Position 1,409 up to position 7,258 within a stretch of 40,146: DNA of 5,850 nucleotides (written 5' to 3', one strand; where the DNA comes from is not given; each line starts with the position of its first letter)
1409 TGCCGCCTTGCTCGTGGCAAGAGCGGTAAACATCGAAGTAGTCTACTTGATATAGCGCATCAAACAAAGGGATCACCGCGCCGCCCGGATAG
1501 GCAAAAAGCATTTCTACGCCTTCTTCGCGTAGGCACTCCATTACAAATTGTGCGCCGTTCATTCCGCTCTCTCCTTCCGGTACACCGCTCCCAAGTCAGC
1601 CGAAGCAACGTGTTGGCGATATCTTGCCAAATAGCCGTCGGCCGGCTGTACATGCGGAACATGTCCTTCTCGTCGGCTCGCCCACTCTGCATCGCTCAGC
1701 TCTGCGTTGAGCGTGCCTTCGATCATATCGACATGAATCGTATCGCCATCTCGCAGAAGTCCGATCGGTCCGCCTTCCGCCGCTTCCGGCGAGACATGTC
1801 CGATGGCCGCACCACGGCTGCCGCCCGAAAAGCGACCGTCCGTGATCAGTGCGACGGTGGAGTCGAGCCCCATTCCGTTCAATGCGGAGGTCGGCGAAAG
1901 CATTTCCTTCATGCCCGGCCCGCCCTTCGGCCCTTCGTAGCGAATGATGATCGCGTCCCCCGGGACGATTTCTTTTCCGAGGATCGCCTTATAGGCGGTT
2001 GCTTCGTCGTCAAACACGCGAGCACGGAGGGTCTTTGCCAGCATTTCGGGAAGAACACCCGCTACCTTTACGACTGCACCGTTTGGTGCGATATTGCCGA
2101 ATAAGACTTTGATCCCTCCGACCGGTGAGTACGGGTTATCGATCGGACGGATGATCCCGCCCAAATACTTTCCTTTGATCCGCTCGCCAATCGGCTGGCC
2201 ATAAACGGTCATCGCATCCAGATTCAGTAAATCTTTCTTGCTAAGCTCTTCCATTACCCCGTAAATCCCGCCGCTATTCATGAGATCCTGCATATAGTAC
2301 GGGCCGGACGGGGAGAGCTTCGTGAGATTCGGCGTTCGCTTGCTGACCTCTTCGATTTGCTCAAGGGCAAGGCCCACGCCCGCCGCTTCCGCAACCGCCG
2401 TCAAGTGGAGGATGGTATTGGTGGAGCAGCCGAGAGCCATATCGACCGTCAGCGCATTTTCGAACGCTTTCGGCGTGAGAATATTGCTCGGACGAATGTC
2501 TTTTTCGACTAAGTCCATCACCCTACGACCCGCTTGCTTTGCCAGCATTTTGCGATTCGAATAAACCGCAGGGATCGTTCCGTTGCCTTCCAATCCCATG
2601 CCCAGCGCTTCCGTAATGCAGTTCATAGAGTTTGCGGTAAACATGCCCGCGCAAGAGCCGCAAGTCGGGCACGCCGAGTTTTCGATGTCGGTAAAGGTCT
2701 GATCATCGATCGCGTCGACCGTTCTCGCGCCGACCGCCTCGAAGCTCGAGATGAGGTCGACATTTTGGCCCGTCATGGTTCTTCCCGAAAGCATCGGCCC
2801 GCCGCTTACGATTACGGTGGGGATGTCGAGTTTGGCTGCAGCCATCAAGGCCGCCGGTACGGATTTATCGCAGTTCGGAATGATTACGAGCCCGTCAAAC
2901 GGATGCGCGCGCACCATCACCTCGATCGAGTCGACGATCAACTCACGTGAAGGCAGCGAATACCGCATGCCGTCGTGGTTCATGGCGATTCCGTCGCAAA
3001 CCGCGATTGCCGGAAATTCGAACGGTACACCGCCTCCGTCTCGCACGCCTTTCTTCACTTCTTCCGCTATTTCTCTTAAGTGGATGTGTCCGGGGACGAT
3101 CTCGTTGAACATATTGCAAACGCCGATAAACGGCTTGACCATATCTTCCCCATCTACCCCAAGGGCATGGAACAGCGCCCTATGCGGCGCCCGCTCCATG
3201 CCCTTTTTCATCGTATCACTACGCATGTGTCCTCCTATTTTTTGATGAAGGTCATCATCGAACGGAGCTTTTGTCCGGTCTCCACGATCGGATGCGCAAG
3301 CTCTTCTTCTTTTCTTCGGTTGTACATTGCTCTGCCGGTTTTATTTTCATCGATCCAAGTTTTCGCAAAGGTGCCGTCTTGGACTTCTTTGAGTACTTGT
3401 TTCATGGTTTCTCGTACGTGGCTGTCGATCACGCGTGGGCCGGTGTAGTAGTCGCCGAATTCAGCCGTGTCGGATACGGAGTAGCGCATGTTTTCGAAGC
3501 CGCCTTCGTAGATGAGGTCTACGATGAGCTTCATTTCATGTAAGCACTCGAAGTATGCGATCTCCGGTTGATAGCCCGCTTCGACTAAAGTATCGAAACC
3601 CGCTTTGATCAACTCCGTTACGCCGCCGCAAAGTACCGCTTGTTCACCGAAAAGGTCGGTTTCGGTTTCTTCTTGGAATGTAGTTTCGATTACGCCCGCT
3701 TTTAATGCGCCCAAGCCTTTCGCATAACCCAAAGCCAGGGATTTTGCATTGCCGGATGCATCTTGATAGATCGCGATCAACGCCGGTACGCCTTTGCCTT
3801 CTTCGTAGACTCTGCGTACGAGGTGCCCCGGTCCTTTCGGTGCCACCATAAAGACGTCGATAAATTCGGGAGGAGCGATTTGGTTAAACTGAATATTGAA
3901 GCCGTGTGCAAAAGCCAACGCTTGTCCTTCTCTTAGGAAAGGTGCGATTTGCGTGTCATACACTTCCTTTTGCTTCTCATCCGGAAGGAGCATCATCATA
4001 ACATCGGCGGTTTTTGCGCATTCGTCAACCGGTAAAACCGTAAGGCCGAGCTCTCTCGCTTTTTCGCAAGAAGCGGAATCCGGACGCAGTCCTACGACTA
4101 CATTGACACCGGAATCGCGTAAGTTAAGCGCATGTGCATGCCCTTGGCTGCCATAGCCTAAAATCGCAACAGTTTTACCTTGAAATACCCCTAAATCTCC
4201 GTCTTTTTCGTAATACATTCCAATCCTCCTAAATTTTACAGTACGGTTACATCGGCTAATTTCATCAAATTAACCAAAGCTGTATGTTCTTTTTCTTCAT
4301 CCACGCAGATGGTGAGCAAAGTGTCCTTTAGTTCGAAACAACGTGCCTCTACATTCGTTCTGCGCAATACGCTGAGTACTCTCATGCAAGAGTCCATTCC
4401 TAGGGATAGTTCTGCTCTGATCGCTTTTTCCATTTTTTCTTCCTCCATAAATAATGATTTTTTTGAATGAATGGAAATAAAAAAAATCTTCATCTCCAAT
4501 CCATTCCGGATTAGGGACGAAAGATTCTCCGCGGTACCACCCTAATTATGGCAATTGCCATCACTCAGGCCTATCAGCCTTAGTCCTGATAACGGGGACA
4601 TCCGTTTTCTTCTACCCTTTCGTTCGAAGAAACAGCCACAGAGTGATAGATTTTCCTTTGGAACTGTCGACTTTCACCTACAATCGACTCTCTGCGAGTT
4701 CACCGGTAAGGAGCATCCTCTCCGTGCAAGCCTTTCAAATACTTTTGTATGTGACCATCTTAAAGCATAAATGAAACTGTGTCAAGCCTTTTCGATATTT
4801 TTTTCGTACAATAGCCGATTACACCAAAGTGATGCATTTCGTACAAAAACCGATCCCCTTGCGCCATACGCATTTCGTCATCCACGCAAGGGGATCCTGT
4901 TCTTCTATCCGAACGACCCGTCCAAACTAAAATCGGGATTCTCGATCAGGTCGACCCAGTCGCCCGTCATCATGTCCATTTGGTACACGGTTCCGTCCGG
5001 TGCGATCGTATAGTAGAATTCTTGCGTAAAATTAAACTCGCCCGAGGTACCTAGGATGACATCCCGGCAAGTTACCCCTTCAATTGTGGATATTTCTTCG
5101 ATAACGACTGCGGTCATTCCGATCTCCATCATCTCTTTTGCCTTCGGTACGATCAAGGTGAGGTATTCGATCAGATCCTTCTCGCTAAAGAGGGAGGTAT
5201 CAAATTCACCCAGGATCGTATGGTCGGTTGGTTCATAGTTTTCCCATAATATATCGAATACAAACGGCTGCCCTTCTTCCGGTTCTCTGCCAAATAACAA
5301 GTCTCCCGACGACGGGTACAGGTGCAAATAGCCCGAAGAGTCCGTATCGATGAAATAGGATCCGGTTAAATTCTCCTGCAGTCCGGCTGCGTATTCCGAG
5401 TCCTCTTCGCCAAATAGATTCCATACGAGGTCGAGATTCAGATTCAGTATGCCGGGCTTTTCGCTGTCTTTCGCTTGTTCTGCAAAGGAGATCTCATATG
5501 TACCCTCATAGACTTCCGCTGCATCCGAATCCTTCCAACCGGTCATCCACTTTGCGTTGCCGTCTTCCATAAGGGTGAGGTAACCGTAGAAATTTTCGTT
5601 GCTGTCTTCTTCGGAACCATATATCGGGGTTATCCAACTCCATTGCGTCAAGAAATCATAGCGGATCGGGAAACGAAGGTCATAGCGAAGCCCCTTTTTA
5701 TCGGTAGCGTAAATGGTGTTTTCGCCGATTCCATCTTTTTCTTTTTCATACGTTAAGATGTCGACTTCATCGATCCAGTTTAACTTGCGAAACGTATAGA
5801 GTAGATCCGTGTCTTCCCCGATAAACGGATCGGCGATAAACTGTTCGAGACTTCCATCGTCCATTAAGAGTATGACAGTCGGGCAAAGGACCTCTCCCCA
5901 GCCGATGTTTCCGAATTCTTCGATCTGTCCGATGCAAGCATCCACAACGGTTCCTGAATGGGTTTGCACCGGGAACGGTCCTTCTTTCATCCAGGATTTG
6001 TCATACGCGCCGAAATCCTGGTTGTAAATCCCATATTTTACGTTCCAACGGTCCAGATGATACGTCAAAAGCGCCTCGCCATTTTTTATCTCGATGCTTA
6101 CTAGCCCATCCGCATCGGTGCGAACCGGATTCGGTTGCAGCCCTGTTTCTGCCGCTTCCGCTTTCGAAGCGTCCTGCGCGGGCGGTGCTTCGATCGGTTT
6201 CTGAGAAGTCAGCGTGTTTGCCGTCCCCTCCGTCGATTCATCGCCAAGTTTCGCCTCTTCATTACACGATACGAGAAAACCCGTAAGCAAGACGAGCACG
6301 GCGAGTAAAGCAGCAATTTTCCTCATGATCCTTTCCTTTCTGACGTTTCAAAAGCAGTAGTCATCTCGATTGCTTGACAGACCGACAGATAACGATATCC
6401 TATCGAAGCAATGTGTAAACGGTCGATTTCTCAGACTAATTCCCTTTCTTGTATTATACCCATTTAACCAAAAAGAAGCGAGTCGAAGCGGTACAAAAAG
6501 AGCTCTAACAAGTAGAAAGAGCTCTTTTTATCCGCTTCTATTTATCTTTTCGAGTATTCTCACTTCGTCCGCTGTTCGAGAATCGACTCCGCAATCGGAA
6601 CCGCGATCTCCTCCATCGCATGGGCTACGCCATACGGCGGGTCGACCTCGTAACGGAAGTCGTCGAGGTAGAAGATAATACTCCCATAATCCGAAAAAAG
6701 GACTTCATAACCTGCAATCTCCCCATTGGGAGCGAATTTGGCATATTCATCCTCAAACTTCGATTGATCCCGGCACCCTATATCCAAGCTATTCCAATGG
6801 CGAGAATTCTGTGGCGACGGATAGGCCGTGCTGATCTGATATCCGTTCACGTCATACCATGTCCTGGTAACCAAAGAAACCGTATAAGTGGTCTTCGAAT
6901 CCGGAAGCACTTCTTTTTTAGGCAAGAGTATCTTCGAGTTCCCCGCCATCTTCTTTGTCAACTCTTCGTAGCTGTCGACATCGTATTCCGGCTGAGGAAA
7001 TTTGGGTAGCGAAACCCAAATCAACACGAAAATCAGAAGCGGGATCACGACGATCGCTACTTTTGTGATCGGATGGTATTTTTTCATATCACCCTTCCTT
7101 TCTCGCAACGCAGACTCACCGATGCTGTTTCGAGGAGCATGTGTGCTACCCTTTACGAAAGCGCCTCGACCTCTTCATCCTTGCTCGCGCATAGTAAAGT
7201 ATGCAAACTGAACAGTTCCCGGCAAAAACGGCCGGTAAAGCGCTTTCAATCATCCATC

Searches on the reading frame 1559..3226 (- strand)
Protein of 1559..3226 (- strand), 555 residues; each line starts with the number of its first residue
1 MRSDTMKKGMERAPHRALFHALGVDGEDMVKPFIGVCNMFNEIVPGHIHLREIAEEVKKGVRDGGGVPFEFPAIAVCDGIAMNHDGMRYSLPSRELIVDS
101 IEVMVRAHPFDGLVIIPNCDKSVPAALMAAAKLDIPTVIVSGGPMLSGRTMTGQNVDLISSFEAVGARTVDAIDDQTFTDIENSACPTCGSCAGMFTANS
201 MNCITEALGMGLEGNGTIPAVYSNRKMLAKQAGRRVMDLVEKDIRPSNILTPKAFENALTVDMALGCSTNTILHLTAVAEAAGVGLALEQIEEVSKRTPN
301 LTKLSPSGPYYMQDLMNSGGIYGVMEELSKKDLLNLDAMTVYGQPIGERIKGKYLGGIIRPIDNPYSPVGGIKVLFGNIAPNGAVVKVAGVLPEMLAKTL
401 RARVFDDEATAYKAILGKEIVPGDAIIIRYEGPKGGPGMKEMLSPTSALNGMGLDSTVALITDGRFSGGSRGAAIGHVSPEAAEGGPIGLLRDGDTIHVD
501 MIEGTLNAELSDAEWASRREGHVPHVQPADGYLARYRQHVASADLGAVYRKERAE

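Call 51: search_protein_families(library=pfam, proteins=[window:1559-3226:-], max_evalue=0.00001)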
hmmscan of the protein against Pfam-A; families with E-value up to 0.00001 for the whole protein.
window:1559-3226:- (555 aa): 2 families
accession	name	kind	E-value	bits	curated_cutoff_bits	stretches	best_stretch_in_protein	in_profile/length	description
PF00920.27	ILVD_EDD_N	-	1e-135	452.4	27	1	31-348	1-315/316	Dihydroxy-acid/6-phosphogluconate dehydratase N-terminal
PF24877.1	ILV_EDD_C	-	1.1e-72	244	27.7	1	358-547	2-191/191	Dihydroxy-acid/6-phosphogluconate dehydratase C-terminal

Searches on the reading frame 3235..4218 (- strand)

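Call 51: search_protein_families(library=pfam, proteins=[window:3235-4218:-], max_evalue=0.00001)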
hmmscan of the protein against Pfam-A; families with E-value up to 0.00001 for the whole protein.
window:3235-4218:- (327 aa): 4 families
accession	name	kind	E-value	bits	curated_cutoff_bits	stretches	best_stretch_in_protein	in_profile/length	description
PF07991.19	KARI_N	-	1.3e-75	253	20.6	1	12-175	2-165/165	Acetohydroxy acid isomeroreductase, NADPH-binding domain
PF01450.25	KARI_C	-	6.8e-65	218.2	29.1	1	181-323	1-143/144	Ketol-acid reductoisomerase, C-terminal domain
PF02826.25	2-Hacid_dh_C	-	1e-06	28.7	25.1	1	12-83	34-104/178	D-isomer specific 2-hydroxyacid dehydrogenase, NAD binding domain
PF03807.23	F420_oxidored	-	7.1e-06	27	21.6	0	16-87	1-76/94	NADP oxidoreductase coenzyme F420-dependent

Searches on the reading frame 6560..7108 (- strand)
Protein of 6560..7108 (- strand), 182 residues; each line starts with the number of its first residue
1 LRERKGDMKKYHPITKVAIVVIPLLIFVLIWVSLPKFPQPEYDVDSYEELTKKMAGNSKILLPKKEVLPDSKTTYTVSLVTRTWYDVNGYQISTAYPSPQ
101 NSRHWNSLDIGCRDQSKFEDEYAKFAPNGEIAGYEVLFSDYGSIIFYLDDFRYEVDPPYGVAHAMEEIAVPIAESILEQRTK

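Call 51: search_protein_families(library=pfam, proteins=[window:6560-7108:-], max_evalue=0.00001)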
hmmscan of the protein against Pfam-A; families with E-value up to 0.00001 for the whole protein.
window:6560-7108:- (182 aa): 0 families

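Call 69: search_protein_families(library=pfam, proteins=[window:6560-7108:-], max_evalue=0.5)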
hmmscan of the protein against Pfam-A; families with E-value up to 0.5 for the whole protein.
window:6560-7108:- (182 aa): 1 family
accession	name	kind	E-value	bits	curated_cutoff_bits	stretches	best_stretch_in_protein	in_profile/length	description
PF15012.11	DUF4519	-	0.11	13.1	27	1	2-32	17-45/56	Domain of unknown function (DUF4519)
